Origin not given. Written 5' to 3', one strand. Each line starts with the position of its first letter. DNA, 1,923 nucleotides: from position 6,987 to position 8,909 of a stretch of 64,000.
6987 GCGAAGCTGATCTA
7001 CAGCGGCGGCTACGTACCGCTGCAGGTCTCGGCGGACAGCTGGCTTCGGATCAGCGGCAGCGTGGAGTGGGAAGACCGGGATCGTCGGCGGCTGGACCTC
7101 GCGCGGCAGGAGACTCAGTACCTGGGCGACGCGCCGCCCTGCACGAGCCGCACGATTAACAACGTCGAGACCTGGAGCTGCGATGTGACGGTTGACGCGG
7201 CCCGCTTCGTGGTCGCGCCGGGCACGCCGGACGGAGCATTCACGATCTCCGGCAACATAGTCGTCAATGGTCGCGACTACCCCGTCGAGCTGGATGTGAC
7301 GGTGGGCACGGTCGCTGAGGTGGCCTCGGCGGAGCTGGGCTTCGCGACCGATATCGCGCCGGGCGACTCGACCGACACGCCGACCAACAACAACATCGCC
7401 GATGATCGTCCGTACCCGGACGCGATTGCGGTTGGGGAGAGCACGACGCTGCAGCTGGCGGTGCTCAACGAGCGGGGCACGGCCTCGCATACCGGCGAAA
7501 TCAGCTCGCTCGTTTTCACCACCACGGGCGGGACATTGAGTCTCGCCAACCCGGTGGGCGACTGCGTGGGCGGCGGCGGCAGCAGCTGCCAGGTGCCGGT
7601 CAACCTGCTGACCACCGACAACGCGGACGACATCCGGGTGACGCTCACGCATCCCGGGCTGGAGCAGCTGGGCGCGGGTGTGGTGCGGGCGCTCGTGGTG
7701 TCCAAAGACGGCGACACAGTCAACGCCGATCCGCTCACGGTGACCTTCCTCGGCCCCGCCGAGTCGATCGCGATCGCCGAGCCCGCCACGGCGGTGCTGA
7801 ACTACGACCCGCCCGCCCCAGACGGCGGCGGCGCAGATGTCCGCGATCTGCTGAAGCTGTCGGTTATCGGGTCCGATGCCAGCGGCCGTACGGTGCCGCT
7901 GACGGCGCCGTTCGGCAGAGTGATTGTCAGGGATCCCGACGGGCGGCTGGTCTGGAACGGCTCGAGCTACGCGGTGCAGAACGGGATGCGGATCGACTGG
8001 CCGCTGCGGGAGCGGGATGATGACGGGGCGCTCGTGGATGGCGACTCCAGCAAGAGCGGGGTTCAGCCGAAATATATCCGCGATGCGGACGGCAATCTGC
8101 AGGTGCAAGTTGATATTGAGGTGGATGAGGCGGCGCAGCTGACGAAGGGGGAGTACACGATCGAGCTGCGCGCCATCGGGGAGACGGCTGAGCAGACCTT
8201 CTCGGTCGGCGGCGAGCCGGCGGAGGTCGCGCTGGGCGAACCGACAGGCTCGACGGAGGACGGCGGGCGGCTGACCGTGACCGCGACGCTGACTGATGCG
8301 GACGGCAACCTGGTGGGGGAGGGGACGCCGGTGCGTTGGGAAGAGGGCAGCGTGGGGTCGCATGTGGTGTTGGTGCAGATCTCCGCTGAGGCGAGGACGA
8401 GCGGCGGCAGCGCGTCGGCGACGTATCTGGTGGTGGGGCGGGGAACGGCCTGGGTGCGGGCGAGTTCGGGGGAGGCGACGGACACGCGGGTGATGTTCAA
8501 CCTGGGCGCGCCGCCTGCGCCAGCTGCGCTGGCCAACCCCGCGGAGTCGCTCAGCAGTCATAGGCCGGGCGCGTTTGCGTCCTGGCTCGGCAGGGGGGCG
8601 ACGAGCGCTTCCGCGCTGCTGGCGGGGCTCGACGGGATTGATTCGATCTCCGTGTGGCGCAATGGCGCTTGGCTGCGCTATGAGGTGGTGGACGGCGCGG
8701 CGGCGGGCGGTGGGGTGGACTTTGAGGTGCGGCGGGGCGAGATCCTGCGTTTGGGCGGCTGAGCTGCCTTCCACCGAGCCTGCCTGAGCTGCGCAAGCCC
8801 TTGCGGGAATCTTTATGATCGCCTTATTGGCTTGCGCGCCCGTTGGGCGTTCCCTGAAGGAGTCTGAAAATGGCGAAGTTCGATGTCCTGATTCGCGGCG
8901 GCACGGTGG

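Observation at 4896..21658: Three ~1150-1260 aa paralogous surface proteins sharing an unrecognised C-terminal module; segmental duplication with D-aminoacylase genes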

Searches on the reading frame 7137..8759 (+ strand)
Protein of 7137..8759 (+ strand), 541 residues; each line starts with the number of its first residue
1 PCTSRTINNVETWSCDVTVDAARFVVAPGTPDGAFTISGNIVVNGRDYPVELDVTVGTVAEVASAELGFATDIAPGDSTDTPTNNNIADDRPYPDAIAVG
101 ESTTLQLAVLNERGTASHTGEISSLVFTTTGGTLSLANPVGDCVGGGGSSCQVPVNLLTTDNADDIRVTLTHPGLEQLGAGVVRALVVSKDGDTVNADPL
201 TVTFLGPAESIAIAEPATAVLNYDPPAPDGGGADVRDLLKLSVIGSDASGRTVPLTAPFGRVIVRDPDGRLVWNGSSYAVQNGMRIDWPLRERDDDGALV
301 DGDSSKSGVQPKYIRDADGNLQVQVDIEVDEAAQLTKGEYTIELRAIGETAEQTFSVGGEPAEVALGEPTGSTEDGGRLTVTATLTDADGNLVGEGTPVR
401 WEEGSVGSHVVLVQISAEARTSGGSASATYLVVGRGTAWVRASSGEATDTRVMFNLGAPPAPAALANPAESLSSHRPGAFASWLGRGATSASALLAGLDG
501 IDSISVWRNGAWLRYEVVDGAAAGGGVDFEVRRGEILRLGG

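Call 14: find_homologous_proteins(query=window:7137-8759:+, max_evalue=0.001)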
Query window:7137-8759:+ (541 aa): 24 proteins with E <= 0.001 among 8000 candidates.
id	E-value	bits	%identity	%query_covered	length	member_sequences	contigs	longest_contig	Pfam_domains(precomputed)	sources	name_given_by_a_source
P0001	5.4e-124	433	40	99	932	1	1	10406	PF02369.23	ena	-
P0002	1.9e-122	428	38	99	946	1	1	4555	PF02369.23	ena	-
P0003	6.4e-121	423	41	100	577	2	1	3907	-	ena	-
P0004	1.4e-120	422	39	100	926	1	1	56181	PF02369.23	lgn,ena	-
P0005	4.1e-119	417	41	97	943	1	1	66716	PF02369.23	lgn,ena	-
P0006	1.2e-116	409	41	99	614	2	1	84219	-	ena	-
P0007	1.6e-114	402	41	99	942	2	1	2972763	PF02369.23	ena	-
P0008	2.7e-114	401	40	100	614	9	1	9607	-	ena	-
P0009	1.2e-113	399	40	100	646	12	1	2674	-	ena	-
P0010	4.9e-112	394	41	100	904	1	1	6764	PF02369.23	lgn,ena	-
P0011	1.0e-107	380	40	95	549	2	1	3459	-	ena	-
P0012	4.1e-100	355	38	100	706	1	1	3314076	-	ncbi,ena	-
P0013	7.0e-90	321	72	42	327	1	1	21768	-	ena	-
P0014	2.0e-84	303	38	97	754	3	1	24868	-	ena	-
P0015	1.6e-65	240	36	97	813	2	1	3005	-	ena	-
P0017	8.9e-23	99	29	96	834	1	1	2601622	-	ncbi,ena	-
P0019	1.1e-12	66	26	81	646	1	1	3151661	-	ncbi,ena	-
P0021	2.6e-11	61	30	63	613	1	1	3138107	-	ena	-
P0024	3.5e-7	48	30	37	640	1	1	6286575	-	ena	-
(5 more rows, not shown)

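Call 25: find_encoding_contigs(protein=P0012, flank=10000, max_places=3)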
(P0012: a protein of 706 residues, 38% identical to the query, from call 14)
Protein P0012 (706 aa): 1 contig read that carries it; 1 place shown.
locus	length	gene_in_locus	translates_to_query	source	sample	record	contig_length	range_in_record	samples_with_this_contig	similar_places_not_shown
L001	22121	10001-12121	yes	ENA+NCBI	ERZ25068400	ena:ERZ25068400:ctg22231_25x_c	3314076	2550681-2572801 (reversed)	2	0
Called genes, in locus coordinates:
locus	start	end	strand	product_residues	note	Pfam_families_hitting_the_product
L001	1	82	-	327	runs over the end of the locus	PF00579:tRNA-synt_1b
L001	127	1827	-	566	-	PF03485:Arg_tRNA_synt_N, PF00750:tRNA-synt_1d (weak), PF05746:DALR_1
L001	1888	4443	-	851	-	PF17191:RecG_wedge, PF01336:tRNA_anti-codon (weak), PF00270:DEAD, PF04851:ResIII, PF00271:Helicase_C, PF19833:RecG_dom3_C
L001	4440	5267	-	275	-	PF02645:DegV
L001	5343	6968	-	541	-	PF02734:Dak2, PF21645:FakA-like_M (weak), PF13684:FakA-like_C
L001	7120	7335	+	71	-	PF00830:Ribosomal_L28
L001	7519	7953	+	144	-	PF00076:RRM_1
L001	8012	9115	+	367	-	-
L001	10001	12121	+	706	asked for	-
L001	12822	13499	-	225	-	PF00834:Ribul_P_3_epim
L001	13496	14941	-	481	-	PF00206:Lyase_1, PF14698:ASL_C2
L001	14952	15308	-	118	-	-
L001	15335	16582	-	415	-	PF00764:Arginosuc_synth, PF20979:Arginosuc_syn_C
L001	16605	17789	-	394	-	PF00202:Aminotran_3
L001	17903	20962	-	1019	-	PF03699:UPF0182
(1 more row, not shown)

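Call 27: find_related_loci(query=A3, collection=genome_contigs, flank=10000)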
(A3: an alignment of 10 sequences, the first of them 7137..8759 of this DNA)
Query A3 (541 aa) in genome_contigs; peptide patterns used: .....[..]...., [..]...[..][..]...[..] (x = any residue, [..] = any of these).
116 stretches matched a pattern; 22 encode a relative of the query (tblastn E <= 1e-3); 22 distinct loci.
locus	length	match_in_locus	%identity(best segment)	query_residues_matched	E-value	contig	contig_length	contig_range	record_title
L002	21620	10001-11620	51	2-537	2e-148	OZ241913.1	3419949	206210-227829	MAG: Dehalococcoidia bacterium isolate 665203e5-4de3-409e-b258-c822a43d9238 genome assembly, chromosome: 1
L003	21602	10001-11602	51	1-537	1e-148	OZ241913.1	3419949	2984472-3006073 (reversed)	MAG: Dehalococcoidia bacterium isolate 665203e5-4de3-409e-b258-c822a43d9238 genome assembly, chromosome: 1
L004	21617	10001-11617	40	2-539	5e-99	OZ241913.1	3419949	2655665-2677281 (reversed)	MAG: Dehalococcoidia bacterium isolate 665203e5-4de3-409e-b258-c822a43d9238 genome assembly, chromosome: 1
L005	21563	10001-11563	38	1-540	2e-92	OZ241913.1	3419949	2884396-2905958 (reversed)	MAG: Dehalococcoidia bacterium isolate 665203e5-4de3-409e-b258-c822a43d9238 genome assembly, chromosome: 1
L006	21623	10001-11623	39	2-540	2e-92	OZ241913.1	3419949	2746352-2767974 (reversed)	MAG: Dehalococcoidia bacterium isolate 665203e5-4de3-409e-b258-c822a43d9238 genome assembly, chromosome: 1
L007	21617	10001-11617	40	2-539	4e-88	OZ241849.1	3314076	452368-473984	MAG: Dehalococcoidia bacterium isolate e0324ba9-04d6-4c46-83e9-6adffe65d82a genome assembly, chromosome: 1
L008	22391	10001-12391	38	2-539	4e-87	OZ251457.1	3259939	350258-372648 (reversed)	MAG: Dehalococcoidia bacterium isolate 625aef2d-bb65-4528-802e-f9b0f5c04a3f genome assembly, chromosome: 1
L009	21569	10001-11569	41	1-540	3e-84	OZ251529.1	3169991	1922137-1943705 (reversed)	MAG: Dehalococcoidia bacterium isolate 64543fda-5a3a-48f4-bbbd-4b73dd240877 genome assembly, chromosome: 1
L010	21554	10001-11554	39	2-541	1e-83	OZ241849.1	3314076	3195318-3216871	MAG: Dehalococcoidia bacterium isolate e0324ba9-04d6-4c46-83e9-6adffe65d82a genome assembly, chromosome: 1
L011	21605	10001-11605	36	2-540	3e-83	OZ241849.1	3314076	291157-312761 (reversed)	MAG: Dehalococcoidia bacterium isolate e0324ba9-04d6-4c46-83e9-6adffe65d82a genome assembly, chromosome: 1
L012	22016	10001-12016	38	2-541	9e-77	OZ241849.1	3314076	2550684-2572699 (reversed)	MAG: Dehalococcoidia bacterium isolate e0324ba9-04d6-4c46-83e9-6adffe65d82a genome assembly, chromosome: 1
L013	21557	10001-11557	37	26-539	2e-76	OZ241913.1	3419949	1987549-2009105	MAG: Dehalococcoidia bacterium isolate 665203e5-4de3-409e-b258-c822a43d9238 genome assembly, chromosome: 1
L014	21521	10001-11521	36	14-539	9e-75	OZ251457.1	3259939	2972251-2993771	MAG: Dehalococcoidia bacterium isolate 625aef2d-bb65-4528-802e-f9b0f5c04a3f genome assembly, chromosome: 1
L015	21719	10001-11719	34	1-540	2e-71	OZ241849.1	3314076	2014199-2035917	MAG: Dehalococcoidia bacterium isolate e0324ba9-04d6-4c46-83e9-6adffe65d82a genome assembly, chromosome: 1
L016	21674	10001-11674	37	24-539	3e-71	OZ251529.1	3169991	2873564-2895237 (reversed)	MAG: Dehalococcoidia bacterium isolate 64543fda-5a3a-48f4-bbbd-4b73dd240877 genome assembly, chromosome: 1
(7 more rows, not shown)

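Call 32: list_cluster_members(proteins=[P0017, P0019, P0012, P0021, P0024, P0007])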
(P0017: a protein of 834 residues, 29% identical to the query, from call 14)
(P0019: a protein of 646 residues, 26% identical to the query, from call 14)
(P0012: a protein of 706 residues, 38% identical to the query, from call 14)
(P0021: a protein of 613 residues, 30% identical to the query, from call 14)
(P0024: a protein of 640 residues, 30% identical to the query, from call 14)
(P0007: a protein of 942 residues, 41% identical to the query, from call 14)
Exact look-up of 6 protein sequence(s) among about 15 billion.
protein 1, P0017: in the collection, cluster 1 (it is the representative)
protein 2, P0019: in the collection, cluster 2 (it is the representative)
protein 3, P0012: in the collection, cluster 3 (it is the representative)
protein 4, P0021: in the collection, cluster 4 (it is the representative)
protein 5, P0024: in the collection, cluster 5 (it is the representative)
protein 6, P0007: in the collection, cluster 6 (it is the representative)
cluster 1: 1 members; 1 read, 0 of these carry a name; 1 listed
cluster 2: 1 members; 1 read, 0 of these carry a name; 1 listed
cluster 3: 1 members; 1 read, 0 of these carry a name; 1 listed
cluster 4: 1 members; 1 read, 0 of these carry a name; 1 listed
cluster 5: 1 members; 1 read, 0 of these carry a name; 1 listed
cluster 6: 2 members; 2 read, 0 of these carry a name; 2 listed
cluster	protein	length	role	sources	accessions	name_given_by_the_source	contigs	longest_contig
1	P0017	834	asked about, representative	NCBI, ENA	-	-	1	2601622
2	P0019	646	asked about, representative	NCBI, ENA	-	-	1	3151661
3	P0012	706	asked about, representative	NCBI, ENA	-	-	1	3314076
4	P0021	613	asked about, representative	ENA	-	-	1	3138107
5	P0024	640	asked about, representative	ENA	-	-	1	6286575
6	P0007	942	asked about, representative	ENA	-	-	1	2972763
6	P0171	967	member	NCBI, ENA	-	-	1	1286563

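Call 33: predict_structure(alignment_id=A2)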
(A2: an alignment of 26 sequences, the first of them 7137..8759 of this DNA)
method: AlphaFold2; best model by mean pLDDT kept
length: 541 residues; sequences in the alignment: 26
mean_pLDDT: 82.3   pTM: 0.54
mean pLDDT of the five models: 82.3, 82.2, 81.6, 81.5, 78.7
residues with pLDDT >= 90: 189; 70-90: 275; 50-70: 55; < 50: 22
segments of 3 or more residues with pLDDT < 50: 75-88, 303-309
pLDDT, mean of each block of 10 residues (from residue 1): 73 67 68 80 74 79 94 51 41 83 92 91 95 82 82 91 91 88 96 95 90 83 71 68 88 76 92 81 87 75 45 78 88 85 91 87 92 88 90 83 86 90 89 89 93 80 67 90 84 89 90 86 76 89 72
secondary structure, 60 per line:
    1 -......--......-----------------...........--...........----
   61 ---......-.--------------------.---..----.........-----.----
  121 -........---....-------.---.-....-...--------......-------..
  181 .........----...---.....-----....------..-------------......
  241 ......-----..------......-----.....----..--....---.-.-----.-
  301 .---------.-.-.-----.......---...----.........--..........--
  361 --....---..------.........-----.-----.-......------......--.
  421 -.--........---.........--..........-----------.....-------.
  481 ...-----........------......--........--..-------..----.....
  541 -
elements in order: E2-7 E10-15 E33-43 E46-56 E64-69 E102-110 E122-129 E133-136 E150-153 E166-171 E179-189 E194-196 E200-204 E210-213 E238-246 E260-265 E271-275 E284-287 E321-327 E338-346 E349-358 E363-366 E378-386 E400-405 E412-417 E425-432 E436-444 E447-456 H468-471 E480-483 H491-496 E503-508 E511-518 E536-540

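Call 37: fold_search(model_id=the predicted structure, library=pdb)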
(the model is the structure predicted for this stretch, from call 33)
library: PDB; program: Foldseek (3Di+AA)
matches with E <= 10: 1960; with E <= 0.001: 788
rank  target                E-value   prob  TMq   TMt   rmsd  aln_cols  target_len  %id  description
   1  9g93_A                2.1e-09  1.00  0.28  0.26  20.9       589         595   13  CryoET structure of the in vitro grown Bacillus anthracis Sap S-layer (released 2024-12-18)
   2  4uj6                  1.1e-08  1.00  0.17  0.14  22.3       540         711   12  Structure of surface layer protein SbsC, domains 1-6 (released 2016-04-27)
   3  7r5k_10               1.7e-08  1.00  0.25  0.09  25.5       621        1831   12  Human nuclear pore complex (constricted) (released 2022-06-22)
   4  1wlh_B                5.2e-08  1.00  0.19  0.28  19.8       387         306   14  Molecular structure of the rod domain of Dictyostelium filamin (released 2004-10-05)
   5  4uic                  5.5e-08  1.00  0.15  0.13  22.8       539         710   12  Crystal structure of the S-layer protein rSbsC(31-844) (released 2016-04-13)
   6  2win_A                5.7e-08  1.00  0.21  0.19  20.3       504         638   13  C3 convertase (C3bBb) stabilized by SCIN (released 2009-06-09)
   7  3g6j_A                1.1e-07  1.00  0.20  0.18  19.9       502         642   12  C3b in complex with a C3b specific Fab (released 2009-03-10)
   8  2wii_A                1.3e-07  1.00  0.19  0.18  20.6       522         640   12  Complement C3b in complex with factor H domains 1-4 (released 2009-06-09)
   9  7q62_B                1.3e-07  1.00  0.17  0.13  26.3       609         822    9  Structure of TEV cleaved A2ML1 dimer (A2ML1-TT dimer) (released 2022-04-20)
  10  7qiv_A                1.4e-07  1.00  0.20  0.18  20.5       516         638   12  Structure of human C3b in complex with the EWE nanobody (released 2022-02-16)
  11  6ehg_A                1.7e-07  1.00  0.20  0.18  20.4       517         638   12  complement component C3b in complex with a nanobody (released 2018-02-14)
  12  7zgj_A                1.7e-07  1.00  0.19  0.17  21.1       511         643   12  Trypanosoma brucei gambiense ISG65 in complex with human complement component C3 (released 2023-04-05)
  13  6o89_H                2.1e-07  1.00  0.15  0.21  18.2       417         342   11  Anti-CD28xCD3 CODV Fab (released 2019-11-20)
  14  2a74_D                2.2e-07  1.00  0.20  0.18  20.6       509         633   12  Human Complement Component C3c (released 2005-09-27)
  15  5ftx                  2.3e-07  1.00  0.25  0.22  11.0       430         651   14  Structure of surface layer protein SbsC, domains 4-9 (released 2017-02-22)
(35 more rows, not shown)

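Call 67: find_encoding_contigs(protein=P0024, flank=10000, max_places=2)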
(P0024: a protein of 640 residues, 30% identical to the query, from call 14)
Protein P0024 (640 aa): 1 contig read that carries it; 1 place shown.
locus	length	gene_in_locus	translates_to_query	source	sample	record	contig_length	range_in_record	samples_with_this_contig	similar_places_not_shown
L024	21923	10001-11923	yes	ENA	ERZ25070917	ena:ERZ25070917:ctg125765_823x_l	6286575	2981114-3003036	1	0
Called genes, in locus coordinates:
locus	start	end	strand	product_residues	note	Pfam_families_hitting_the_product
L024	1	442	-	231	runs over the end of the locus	PF02223:Thymidylate_kin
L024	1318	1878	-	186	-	PF01782:RimM, PF05239:PRC (weak), PF24986:PRC_RimM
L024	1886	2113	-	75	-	PF13083:KH_KhpA-B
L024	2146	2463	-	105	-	PF00886:Ribosomal_S16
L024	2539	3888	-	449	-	PF02881:SRP54_N, PF06414:Zeta_toxin (weak), PF13401:AAA_22 (weak), PF00448:SRP54, PF02978:SRP_SPB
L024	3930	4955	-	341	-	PF00044:Gp_dh_N, PF02800:Gp_dh_C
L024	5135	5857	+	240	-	PF12686:DUF3800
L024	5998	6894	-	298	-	-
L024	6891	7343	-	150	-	-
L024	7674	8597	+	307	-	PF02899:Phage_int_SAM_1, PF13495:Phage_int_SAM_4 (faint), PF00589:Phage_integrase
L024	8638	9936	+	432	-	PF03952:Enolase_N, PF00113:Enolase_C, PF13378:MR_MLE_C (weak)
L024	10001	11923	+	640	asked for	-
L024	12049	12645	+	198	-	-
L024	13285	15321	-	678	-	PF01541:GIY-YIG (weak), PF27096:UvrC_M, PF02151:UVR, PF22920:UvrC_RNaseH, PF08459:UvrC_RNaseH_dom, PF14520:HHH_5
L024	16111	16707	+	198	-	PF02622:DUF179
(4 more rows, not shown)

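Call 68: find_encoding_contigs(protein=P0019, flank=10000, max_places=2)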
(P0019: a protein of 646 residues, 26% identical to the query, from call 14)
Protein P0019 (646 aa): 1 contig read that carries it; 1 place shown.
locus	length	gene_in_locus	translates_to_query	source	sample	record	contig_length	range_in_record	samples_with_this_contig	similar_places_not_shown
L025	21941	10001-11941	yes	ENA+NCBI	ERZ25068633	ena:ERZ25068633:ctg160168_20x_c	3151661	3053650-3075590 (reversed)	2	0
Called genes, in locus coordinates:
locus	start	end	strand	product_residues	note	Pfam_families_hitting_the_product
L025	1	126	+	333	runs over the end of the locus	PF00248:Aldo_ket_red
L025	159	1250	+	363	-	PF01939:NucS_C (weak)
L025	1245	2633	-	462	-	PF02515:CoA_transf_3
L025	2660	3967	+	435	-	PF00174:Oxidored_molyb, PF03404:Mo-co_dimer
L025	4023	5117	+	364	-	PF08240:ADH_N, PF16912:Glu_dehyd_C (weak), PF00107:ADH_zinc_N, PF13602:ADH_zinc_N_2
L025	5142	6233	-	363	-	PF02746:MR_MLE_N, PF13378:MR_MLE_C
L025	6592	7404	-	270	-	PF00378:ECH_1, PF16113:ECH_2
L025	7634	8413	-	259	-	PF00106:adh_short, PF08659:KR (faint), PF13561:adh_short_C2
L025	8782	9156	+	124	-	PF07798:CCDC90-like (weak)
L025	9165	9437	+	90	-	-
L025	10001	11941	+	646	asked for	-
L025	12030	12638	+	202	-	-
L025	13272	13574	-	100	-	PF01541:GIY-YIG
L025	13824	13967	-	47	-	-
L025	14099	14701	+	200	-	PF17936:Big_6 (weak)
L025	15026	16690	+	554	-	PF02776:TPP_enzyme_N, PF00205:TPP_enzyme_M, PF02775:TPP_enzyme_C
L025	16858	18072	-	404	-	-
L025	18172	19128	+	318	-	PF00248:Aldo_ket_red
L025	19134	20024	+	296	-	PF00149:Metallophos, PF12850:Metallophos_2 (weak)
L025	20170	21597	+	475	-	-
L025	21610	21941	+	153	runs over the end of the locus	PF03692:CxxCxxCC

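Call 75: search_protein_families(library=ncbifam, proteins=[L025:12030-12638:+], max_evalue=0.01)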
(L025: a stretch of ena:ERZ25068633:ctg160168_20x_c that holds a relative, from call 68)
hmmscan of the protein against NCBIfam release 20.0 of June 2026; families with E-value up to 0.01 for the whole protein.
L025:12030-12638:+ (202 aa): 1 family
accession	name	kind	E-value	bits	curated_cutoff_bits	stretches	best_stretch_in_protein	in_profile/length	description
NF038341.1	ligase_FadD4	exception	0.00055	18.4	850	1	31-166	33-166/506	fatty-acid--CoA ligase FadD4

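Call 86: search_dna_similar(query=window:7137-8759:+, collection=phages, mode=protein, max_evalue=0.001, max_rows=10)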
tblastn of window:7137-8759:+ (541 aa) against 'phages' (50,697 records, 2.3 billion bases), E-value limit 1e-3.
No match.
